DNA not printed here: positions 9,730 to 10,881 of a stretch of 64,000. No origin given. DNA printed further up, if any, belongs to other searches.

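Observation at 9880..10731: IPNS-like 2OG/Fe(II) oxygenase inside the replication/nucleotide-metabolism arm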

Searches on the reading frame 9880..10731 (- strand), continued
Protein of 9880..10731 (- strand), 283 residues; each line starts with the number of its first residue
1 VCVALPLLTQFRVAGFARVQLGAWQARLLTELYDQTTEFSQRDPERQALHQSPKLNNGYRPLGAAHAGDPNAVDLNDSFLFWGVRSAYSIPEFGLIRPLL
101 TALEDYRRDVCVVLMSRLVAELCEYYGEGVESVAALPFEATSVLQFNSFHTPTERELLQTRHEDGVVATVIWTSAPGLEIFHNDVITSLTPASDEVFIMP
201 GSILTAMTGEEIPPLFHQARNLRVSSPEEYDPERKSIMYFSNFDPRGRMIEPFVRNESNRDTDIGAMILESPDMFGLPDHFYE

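Call 69: search_dna_similar(query=L001:19503-20576:+, collection=phages, mode=protein, max_rows=8, max_evalue=0.00001)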
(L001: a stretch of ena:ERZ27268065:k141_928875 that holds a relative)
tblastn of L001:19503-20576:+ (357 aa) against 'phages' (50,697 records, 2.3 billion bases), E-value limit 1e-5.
Records with a match: 520; places in all: 606; records where one place covers at least 80% of the query: 65.
Best place of each record, by identity: <60% 520.
By first word of the organism name: Mycobacterium 190; Streptomyces 116; Microbacterium 58; Arthrobacter 50; Gordonia 32; Rhodococcus 12; uncultured 10; Stenotrophomonas 7; CrAssphage 7; Bacteriophage 5; and 18 more.
By host as written in the record: Mycobacterium smegmatis mc2 155 112; Streptomyces griseus ATCC 10137 51; - 37; Mycobacterium smegmatis mc#155 36; Arthrobacter sp. ATCC 21022 33; Streptomyces lividans JI 1326 29; Microbacterium foliorum NRRL B-24224 SEA 23; Microbacterium foliorum NRRL B-24224 20; and 55 more.
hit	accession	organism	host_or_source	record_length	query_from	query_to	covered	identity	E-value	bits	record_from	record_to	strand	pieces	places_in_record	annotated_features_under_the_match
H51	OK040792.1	Microbacterium phage Kozie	Microbacterium paraoxydans NWU1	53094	1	353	99%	38.4%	5e-61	217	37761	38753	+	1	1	54: hypothetical protein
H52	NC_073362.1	Microbacterium phage Kozie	Microbacterium paraoxydans NWU1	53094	1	353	99%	38.4%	5e-61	217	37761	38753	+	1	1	54: hypothetical protein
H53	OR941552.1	Microbacterium phage MO526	Microbacterium oxydans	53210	1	353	99%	38.2%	2e-60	215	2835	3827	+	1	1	hypothetical protein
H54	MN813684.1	Microbacterium phage Terij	Microbacterium paraoxydans NWU1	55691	1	353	99%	36.3%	4e-57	206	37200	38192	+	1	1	55: hypothetical protein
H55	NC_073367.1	Microbacterium phage Terij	Microbacterium paraoxydans NWU1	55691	1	353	99%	36.3%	4e-57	206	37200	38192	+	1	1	55: hypothetical protein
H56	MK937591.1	Microbacterium phage Cinna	Microbacterium foliorum NRRL B-24224 SEA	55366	1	354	99%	35.9%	4e-56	202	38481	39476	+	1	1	55: hypothetical protein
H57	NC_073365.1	Microbacterium phage Cinna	Microbacterium foliorum NRRL B-24224 SEA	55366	1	354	99%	35.9%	4e-56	202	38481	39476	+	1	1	55: hypothetical protein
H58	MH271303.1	Microbacterium phage MementoMori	Microbacterium paraoxydans NWU1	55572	1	354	99%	35.9%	4e-56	202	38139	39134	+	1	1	56: hypothetical protein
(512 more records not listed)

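Call 72: find_related_loci(query=A1, collection=metagenome_contigs, flank=10000)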
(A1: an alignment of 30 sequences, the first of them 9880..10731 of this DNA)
Query A1 (283 aa) in metagenome_contigs; peptide patterns used: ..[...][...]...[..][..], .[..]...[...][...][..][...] (x = any residue, [..] = any of these).
505 stretches matched a pattern; 131 encode a relative of the query (tblastn E <= 1e-3); the best 80 are kept; 80 distinct loci.
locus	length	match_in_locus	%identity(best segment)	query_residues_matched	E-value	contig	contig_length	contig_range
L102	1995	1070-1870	61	6-282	8e-109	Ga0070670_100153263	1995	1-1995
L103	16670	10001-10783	53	7-283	5e-78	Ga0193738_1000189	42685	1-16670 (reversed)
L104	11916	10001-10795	50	7-281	7e-75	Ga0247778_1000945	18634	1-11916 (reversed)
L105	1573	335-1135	48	7-281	4e-76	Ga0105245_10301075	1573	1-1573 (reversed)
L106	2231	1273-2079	47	6-281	4e-71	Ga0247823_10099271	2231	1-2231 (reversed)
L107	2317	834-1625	48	4-281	3e-70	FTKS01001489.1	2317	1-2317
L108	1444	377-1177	47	7-281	5e-72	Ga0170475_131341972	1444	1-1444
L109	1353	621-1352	48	7-258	8e-68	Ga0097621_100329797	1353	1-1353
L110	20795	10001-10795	45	4-281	9e-62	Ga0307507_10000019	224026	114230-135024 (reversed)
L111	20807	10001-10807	45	7-281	1e-61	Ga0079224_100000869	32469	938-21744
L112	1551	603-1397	44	7-281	1e-62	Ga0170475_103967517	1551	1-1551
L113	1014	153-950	41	8-281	2e-54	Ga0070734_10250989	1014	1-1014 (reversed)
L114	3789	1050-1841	40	7-281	6e-47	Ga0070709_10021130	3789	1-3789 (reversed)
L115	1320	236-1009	36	10-281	2e-48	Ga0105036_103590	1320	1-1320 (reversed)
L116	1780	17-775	38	15-278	5e-45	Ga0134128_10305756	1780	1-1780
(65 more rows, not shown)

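Call 75: search_protein_families(library=pfam, proteins=[L104:415-1911:-, L104:1932-2930:+, L104:2941-4110:+, L104:4043-4762:+, L104:4795-6270:+, L104:7454-8659:+, L104:8686-9621:-, L104:9926-10831:+, L104:10886-11245:+, L104:6725-7069:-], max_evalue=0.001)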
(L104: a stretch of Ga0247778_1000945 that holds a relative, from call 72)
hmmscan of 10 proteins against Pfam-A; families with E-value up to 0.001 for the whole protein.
L104:415-1911:- (498 aa): 0 families

L104:1932-2930:+ (332 aa): 2 families
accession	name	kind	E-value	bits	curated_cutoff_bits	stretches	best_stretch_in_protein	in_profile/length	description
PF02673.24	BacA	-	1.4e-67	228.6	33.4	1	30-320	1-256/257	Bacitracin resistance protein BacA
PF01925.25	TauE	-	0.00016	21.8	32.6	1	76-310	28-224/237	Sulfite exporter TauE/SafE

L104:2941-4110:+ (389 aa): 3 families
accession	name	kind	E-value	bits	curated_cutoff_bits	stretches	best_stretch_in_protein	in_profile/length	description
PF13365.12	Trypsin_2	-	7.5e-21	75.8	27.6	1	212-348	1-144/144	Trypsin-like peptidase domain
PF02674.22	Colicin_V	-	8.5e-16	58.7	29.3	1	4-144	1-141/144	Colicin V production protein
PF00089.32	Trypsin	-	1e-08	35.7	20.6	1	212-352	27-198/220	Trypsin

L104:4043-4762:+ (239 aa): 1 family
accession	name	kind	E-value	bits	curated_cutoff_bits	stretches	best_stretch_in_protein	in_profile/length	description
PF07884.19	VKOR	-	1.1e-38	132.8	27.5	1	53-185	1-133/134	Vitamin K epoxide reductase family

L104:4795-6270:+ (491 aa): 1 family
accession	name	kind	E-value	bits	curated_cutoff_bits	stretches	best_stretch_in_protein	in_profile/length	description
PF01566.24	Nramp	-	1.1e-82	278.4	29.8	1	99-465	1-356/357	Natural resistance-associated macrophage protein-like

L104:7454-8659:+ (401 aa): 0 families

L104:8686-9621:- (311 aa): 4 families
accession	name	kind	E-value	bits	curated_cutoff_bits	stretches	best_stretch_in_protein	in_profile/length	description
PF00005.33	ABC_tran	-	1e-34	120.5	25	1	34-182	1-136/137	ABC transporter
PF13304.12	AAA_21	-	4.2e-10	40.6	27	1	143-216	226-302/304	AAA domain, putative AbiEii toxin, Type IV TA system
PF02463.25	SMC_N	-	5.8e-06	26.3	40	1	45-226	25-211/220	RecF/RecN/SMC N terminal domain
PF13555.12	AAA_29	-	0.0003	20.9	27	1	36-62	14-40/61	P-loop containing region of AAA domain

L104:9926-10831:+ (301 aa): 1 family
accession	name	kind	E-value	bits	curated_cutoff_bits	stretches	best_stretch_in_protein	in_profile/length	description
PF03171.26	2OG-FeII_Oxy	-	2.2e-07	31.6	23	1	175-252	22-101/101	2OG-Fe(II) oxygenase superfamily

L104:10886-11245:+ (119 aa): 0 families

L104:6725-7069:- (114 aa): 0 families

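Call 80: search_protein_families(library=pfam, alignment_id=A2, max_evalue=0.00001)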
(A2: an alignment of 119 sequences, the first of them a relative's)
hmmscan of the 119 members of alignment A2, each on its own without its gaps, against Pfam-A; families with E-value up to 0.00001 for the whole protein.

A. member 1, L008:4097-5788:+ (563 aa): 1 family
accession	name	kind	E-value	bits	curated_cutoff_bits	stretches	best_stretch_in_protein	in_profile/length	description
PF00118.29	Cpn60_TCP1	-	5.4e-74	250.1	34.3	1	44-544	1-490/490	TCP-1/cpn60 chaperonin family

B. families by the number of members that match (of 119 scanned): 64 families (the first 25 are shown)
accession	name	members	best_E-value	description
PF01979.26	Amidohydro_1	8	3.4e-48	Amidohydrolase family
PF00449.26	Urease_alpha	8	2e-37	Urease alpha-subunit, N-terminal domain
PF14397.11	ATPgrasp_ST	8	3.4e-30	Sugar-transfer associated ATP-grasp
PF01636.29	APH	8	5.1e-15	Phosphotransferase enzyme family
PF00248.27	Aldo_ket_red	7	1.3e-71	Aldo/keto reductase family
PF01810.24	LysE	5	2.2e-31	LysE type translocator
PF07310.19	PAS_5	5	3.7e-14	PAS domain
PF07969.17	Amidohydro_3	5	3.9e-08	Amidohydrolase family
PF05977.19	MFS_3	4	5.7e-114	Transmembrane secretion effector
PF07690.21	MFS_1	4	5.9e-38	Major Facilitator Superfamily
PF00215.30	OMPdecase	4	4e-37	Orotidine 5'-phosphate decarboxylase / HUMPS family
PF00282.25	Pyridoxal_deC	3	6.7e-57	Pyridoxal-dependent decarboxylase conserved domain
PF01103.29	Omp85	3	2.1e-51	Omp85 superfamily domain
PF07244.20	POTRA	3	1.3e-14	Surface antigen variable number repeat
PF03279.18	Lip_A_acyltrans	3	5.9e-12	Bacterial lipid A biosynthesis acyltransferase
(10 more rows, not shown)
